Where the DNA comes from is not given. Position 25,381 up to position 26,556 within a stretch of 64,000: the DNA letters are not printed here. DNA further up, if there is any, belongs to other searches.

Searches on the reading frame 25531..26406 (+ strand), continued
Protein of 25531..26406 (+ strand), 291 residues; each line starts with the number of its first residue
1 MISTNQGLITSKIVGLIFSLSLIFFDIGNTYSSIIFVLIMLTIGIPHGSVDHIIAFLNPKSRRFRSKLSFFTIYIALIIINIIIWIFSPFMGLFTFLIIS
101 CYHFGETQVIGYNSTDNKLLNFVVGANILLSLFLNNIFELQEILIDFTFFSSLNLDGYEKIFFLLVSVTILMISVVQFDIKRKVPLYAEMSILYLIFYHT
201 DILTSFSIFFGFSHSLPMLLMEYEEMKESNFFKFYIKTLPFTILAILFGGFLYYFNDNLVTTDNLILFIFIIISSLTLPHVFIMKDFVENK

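Call 54: find_encoding_contigs(protein=P0189, flank=4000, max_places=10)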
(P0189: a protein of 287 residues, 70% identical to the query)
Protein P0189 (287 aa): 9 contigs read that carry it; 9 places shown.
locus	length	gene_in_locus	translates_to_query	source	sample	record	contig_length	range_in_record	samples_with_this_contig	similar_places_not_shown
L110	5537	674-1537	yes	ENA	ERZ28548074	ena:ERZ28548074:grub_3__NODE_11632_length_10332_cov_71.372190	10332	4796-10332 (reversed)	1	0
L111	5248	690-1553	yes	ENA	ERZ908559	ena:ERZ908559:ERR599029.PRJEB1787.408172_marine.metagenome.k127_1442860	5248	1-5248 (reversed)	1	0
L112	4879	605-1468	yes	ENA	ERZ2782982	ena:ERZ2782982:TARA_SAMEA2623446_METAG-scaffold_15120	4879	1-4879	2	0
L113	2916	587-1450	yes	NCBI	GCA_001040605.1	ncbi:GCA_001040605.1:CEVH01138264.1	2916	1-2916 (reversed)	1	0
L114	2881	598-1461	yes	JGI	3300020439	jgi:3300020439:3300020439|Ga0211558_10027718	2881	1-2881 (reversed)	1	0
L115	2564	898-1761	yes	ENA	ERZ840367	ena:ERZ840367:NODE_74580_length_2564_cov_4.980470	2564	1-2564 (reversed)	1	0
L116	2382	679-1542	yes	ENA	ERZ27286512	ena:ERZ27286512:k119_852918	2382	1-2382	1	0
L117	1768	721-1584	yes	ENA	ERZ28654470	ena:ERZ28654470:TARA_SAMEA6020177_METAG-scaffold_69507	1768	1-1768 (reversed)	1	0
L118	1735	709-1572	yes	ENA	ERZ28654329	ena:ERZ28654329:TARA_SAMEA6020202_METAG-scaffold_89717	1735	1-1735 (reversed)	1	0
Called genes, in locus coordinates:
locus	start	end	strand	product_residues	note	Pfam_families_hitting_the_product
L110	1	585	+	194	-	?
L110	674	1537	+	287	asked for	PF15461:BCD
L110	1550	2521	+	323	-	-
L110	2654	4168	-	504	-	PF01943:Polysacc_synt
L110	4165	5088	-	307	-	PF00685:Sulfotransfer_1, PF13469:Sulfotransfer_3 (faint)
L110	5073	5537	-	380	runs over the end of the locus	PF13524:Glyco_trans_1_2 (weak), PF00534:Glycos_transf_1 (weak)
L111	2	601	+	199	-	?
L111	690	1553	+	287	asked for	PF15461:BCD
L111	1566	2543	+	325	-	-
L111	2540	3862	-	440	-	PF01943:Polysacc_synt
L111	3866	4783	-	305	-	PF00685:Sulfotransfer_1, PF13469:Sulfotransfer_3 (faint)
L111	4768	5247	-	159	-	?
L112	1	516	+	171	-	?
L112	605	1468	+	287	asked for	PF15461:BCD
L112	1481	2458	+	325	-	-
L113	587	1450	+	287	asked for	PF15461:BCD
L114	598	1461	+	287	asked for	PF15461:BCD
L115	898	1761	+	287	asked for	PF15461:BCD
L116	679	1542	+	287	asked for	PF15461:BCD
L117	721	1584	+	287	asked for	PF15461:BCD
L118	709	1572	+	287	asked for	PF15461:BCD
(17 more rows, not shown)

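Call 64: search_protein_families(library=pfam, proteins=[L094:8883-9854:+, L094:9867-10937:+], max_evalue=0.1)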
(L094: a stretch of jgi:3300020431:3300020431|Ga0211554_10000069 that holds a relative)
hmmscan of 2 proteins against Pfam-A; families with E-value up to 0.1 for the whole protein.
L094:8883-9854:+ (323 aa): 1 family
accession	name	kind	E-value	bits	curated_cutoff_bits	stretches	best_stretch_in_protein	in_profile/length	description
PF13480.13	Acetyltransf_6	-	6.7e-05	23.5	22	1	212-281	69-139/143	Acetyltransferase (GNAT) domain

L094:9867-10937:+ (356 aa): 1 family
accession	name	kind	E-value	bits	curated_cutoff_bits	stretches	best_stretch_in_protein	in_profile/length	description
PF16401.11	DUF5009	-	0.00091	19.1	25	1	6-155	4-169/260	Domain of unknown function (DUF5009)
